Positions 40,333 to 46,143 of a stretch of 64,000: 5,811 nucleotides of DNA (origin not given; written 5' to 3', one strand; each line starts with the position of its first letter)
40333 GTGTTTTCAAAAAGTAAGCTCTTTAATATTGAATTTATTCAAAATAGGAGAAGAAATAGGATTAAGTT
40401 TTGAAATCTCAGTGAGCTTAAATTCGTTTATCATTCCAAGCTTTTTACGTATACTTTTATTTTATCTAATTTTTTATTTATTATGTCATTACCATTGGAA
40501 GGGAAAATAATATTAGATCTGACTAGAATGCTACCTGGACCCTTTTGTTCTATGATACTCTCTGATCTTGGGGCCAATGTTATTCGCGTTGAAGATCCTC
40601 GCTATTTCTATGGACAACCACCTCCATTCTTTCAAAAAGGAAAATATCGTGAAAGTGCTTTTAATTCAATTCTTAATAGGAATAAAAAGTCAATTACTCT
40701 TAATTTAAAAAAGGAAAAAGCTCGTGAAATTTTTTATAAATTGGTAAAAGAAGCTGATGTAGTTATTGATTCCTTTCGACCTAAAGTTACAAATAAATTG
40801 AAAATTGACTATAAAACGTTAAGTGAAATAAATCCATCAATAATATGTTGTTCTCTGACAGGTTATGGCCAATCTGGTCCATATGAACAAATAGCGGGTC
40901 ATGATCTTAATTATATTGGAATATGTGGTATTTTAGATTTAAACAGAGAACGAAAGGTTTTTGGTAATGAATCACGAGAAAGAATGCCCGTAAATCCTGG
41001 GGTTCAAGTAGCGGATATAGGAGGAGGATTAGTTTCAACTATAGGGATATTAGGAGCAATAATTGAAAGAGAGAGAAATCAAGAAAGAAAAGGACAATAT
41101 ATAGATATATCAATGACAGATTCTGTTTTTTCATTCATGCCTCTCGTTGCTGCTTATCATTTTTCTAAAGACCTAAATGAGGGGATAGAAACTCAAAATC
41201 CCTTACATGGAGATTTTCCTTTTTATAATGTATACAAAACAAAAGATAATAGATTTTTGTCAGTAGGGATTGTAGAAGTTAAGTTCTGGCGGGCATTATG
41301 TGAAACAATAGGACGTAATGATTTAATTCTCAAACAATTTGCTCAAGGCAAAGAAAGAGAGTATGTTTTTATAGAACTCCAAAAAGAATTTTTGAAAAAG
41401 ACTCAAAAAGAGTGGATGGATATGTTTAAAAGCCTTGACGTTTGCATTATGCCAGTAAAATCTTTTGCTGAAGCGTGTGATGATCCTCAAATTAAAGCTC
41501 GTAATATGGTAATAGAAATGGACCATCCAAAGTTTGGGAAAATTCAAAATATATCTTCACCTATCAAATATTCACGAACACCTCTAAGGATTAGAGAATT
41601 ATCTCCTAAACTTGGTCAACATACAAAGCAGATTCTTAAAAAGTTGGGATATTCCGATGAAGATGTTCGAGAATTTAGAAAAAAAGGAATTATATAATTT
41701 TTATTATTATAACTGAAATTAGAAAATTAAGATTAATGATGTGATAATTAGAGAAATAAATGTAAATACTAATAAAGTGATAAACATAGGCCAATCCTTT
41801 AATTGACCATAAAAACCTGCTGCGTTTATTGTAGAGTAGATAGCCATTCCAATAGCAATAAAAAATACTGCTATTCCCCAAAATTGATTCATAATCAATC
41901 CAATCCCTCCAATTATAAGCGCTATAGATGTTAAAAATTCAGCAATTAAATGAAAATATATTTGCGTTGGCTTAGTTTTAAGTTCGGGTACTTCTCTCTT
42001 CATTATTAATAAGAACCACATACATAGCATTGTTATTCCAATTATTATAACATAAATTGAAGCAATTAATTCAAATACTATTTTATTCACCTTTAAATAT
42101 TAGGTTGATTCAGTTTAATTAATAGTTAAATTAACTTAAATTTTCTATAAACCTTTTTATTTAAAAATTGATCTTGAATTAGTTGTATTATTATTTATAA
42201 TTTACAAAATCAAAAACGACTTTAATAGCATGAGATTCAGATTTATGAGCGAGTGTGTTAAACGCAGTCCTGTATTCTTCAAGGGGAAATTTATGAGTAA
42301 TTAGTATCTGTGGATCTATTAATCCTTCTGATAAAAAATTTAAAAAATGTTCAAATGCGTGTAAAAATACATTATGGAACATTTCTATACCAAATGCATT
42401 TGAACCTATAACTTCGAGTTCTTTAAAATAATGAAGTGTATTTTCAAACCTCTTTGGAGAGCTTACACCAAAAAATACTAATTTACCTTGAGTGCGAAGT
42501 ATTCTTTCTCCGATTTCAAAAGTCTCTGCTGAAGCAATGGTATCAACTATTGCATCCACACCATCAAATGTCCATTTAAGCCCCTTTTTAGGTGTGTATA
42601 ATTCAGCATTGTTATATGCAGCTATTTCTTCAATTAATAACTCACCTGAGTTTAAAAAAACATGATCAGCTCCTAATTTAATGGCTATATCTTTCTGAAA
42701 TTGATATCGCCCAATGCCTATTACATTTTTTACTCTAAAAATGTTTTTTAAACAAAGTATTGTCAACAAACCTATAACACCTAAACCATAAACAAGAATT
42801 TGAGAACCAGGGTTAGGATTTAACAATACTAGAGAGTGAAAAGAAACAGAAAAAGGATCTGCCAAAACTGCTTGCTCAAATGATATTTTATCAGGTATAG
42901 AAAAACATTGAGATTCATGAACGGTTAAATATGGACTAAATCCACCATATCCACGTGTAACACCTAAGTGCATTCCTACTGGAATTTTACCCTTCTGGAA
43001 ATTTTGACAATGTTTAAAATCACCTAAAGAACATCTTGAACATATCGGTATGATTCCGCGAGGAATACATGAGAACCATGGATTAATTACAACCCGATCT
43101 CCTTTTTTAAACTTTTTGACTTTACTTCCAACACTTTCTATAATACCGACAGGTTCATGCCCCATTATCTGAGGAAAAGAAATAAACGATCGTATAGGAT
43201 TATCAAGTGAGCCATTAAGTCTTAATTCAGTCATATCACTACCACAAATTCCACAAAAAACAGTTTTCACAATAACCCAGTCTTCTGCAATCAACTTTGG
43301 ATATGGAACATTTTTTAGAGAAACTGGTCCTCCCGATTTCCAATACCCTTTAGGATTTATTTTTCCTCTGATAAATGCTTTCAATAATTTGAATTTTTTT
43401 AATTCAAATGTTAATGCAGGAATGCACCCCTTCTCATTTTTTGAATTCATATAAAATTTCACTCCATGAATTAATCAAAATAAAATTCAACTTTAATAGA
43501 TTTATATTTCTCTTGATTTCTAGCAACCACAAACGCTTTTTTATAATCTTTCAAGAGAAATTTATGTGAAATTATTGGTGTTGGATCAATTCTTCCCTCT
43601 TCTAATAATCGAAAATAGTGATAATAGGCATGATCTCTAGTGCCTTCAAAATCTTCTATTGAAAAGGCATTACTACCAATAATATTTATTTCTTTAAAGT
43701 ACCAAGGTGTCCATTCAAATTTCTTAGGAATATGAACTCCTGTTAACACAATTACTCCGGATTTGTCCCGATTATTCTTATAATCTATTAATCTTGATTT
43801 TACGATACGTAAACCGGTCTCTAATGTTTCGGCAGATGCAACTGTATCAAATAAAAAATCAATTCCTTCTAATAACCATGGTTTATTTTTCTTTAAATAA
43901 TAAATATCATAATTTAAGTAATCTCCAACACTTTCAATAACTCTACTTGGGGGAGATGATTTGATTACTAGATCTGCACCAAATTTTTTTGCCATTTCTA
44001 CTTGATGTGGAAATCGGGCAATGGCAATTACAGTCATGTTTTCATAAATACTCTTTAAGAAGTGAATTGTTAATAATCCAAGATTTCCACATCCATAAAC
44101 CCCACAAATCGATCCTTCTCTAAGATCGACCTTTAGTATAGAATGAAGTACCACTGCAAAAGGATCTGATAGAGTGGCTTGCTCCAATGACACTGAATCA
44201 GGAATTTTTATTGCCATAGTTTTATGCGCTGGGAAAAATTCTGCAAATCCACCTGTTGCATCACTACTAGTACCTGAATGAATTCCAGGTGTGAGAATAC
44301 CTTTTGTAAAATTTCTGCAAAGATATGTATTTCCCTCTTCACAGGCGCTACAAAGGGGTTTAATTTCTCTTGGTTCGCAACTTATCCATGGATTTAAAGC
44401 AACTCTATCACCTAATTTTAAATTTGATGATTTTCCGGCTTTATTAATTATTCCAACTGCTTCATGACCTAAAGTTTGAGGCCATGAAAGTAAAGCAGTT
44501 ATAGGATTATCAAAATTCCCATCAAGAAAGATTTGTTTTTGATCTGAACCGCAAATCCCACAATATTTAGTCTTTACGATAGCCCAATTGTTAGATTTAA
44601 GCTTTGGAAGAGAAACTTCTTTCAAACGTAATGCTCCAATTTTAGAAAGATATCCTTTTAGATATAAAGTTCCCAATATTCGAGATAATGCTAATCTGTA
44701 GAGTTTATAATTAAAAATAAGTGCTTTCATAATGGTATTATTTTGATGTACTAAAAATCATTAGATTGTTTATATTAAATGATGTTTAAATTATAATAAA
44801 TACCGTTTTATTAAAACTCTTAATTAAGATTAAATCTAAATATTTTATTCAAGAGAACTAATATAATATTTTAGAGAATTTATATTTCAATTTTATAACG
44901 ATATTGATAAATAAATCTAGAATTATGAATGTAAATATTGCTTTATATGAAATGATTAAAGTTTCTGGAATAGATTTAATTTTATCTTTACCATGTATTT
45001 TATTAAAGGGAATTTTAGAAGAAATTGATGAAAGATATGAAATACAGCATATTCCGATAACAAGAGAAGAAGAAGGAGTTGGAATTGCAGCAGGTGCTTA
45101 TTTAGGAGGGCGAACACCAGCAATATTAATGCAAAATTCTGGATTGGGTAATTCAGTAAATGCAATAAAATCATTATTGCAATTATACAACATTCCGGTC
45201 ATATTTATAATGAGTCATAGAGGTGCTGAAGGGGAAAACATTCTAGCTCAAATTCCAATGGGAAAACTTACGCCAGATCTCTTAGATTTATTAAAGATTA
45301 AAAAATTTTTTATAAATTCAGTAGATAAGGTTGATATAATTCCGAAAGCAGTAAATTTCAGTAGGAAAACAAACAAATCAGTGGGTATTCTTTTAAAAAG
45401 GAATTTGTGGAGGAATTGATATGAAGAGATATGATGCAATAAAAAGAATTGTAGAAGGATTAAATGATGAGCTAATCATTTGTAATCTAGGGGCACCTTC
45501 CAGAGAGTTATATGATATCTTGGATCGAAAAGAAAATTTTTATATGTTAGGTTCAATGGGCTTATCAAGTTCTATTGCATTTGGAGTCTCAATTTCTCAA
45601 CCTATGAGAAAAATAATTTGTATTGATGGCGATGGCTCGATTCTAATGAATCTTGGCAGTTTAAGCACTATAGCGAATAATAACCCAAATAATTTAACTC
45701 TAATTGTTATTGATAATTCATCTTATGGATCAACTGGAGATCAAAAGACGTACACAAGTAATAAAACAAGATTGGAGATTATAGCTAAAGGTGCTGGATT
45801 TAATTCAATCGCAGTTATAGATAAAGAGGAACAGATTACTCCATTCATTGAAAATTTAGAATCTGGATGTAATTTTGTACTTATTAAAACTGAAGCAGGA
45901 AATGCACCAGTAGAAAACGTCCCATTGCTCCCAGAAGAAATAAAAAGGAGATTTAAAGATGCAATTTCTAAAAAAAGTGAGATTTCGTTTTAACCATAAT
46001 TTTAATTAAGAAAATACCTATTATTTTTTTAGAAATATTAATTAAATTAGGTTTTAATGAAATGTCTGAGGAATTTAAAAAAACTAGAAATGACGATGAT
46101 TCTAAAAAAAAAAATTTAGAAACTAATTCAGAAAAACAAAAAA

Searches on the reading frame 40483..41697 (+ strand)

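Call 72: search_protein_families(library=pfam, proteins=[window:40483-41697:+], max_evalue=0.0001)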
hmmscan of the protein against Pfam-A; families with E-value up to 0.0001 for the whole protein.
window:40483-41697:+ (404 aa): 1 family
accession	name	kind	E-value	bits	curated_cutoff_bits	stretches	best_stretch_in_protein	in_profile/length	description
PF02515.22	CoA_transf_3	-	4.7e-101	339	23.3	1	5-381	1-366/366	CoA-transferase family III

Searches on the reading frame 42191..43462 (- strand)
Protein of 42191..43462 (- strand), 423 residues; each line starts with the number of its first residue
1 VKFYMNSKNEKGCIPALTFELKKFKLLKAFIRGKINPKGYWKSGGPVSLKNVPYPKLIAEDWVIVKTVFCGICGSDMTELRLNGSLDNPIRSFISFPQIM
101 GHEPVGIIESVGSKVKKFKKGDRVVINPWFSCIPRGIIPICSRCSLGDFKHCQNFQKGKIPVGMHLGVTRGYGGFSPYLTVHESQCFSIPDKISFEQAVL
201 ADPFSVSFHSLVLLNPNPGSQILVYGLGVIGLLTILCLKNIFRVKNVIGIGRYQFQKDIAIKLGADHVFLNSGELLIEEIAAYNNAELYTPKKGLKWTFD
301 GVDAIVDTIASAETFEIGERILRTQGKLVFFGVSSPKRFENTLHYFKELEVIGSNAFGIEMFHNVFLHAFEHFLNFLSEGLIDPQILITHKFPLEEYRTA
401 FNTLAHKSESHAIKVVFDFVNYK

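Call 72: search_protein_families(library=pfam, proteins=[window:42191-43462:-], max_evalue=0.0001)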
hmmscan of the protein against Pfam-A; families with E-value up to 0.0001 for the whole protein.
window:42191-43462:- (423 aa): 4 families
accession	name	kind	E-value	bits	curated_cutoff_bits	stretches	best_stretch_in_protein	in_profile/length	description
PF08240.17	ADH_N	-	1.2e-23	83.8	23.5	1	60-191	2-104/104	Alcohol dehydrogenase GroES-like domain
PF00107.32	ADH_zinc_N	-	8.9e-12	45.5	31.8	1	230-365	2-123/129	Zinc-binding dehydrogenase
PF16912.11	Glu_dehyd_C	-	3.9e-06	26.9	34.9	0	221-419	33-211/211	Glucose dehydrogenase C-terminus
PF13602.12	ADH_zinc_N_2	-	2.2e-05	25.8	27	1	278-406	15-125/134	Zinc-binding dehydrogenase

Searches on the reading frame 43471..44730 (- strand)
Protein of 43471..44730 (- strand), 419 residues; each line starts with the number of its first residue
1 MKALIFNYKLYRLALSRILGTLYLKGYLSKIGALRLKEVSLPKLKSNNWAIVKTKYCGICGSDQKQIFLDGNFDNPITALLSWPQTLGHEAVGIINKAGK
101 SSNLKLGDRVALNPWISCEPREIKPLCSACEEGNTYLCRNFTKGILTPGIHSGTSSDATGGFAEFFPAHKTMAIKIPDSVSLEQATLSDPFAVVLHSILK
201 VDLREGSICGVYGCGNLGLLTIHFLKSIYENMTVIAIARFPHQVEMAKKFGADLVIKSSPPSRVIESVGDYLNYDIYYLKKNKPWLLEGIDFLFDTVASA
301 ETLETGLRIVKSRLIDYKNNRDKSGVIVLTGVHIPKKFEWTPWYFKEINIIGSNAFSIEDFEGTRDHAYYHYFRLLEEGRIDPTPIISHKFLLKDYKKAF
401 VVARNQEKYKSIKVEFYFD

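Call 72: search_protein_families(library=pfam, proteins=[window:43471-44730:-], max_evalue=0.0001)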
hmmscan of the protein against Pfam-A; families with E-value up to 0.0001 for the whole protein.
window:43471-44730:- (419 aa): 2 families
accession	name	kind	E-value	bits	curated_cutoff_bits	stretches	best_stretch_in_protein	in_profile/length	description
PF08240.17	ADH_N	-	3.7e-20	72.5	23.5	1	47-178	2-104/104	Alcohol dehydrogenase GroES-like domain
PF00107.32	ADH_zinc_N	-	1.7e-11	44.6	31.8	1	217-363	2-122/129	Zinc-binding dehydrogenase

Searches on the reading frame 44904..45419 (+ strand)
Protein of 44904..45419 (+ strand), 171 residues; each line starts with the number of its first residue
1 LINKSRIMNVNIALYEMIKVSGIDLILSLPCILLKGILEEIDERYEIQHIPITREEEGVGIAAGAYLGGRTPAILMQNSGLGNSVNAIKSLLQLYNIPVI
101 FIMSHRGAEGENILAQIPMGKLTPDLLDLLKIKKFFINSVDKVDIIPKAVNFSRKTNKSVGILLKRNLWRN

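Call 72: search_protein_families(library=pfam, proteins=[window:44904-45419:+], max_evalue=0.0001)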
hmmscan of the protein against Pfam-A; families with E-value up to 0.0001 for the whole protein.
window:44904-45419:+ (171 aa): 1 family
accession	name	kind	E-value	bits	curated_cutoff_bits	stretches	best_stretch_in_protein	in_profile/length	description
PF02776.23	TPP_enzyme_N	-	2.2e-09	37.5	26.8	1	8-112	1-106/119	Thiamine pyrophosphate enzyme, N-terminal TPP binding domain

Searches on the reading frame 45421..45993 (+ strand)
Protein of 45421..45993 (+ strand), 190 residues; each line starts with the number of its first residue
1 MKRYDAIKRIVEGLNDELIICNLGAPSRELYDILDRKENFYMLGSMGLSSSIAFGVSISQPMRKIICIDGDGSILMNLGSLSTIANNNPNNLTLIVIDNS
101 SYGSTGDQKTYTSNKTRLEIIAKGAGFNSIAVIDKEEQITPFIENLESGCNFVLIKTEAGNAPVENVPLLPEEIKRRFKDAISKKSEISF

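Call 72: search_protein_families(library=pfam, proteins=[window:45421-45993:+], max_evalue=0.0001)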
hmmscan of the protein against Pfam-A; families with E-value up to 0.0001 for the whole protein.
window:45421-45993:+ (190 aa): 1 family
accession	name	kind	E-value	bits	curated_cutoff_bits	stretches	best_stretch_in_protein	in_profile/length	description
PF02775.26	TPP_enzyme_C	-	1.7e-19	70.6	21.9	1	41-155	25-149/151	Thiamine pyrophosphate enzyme, C-terminal TPP binding domain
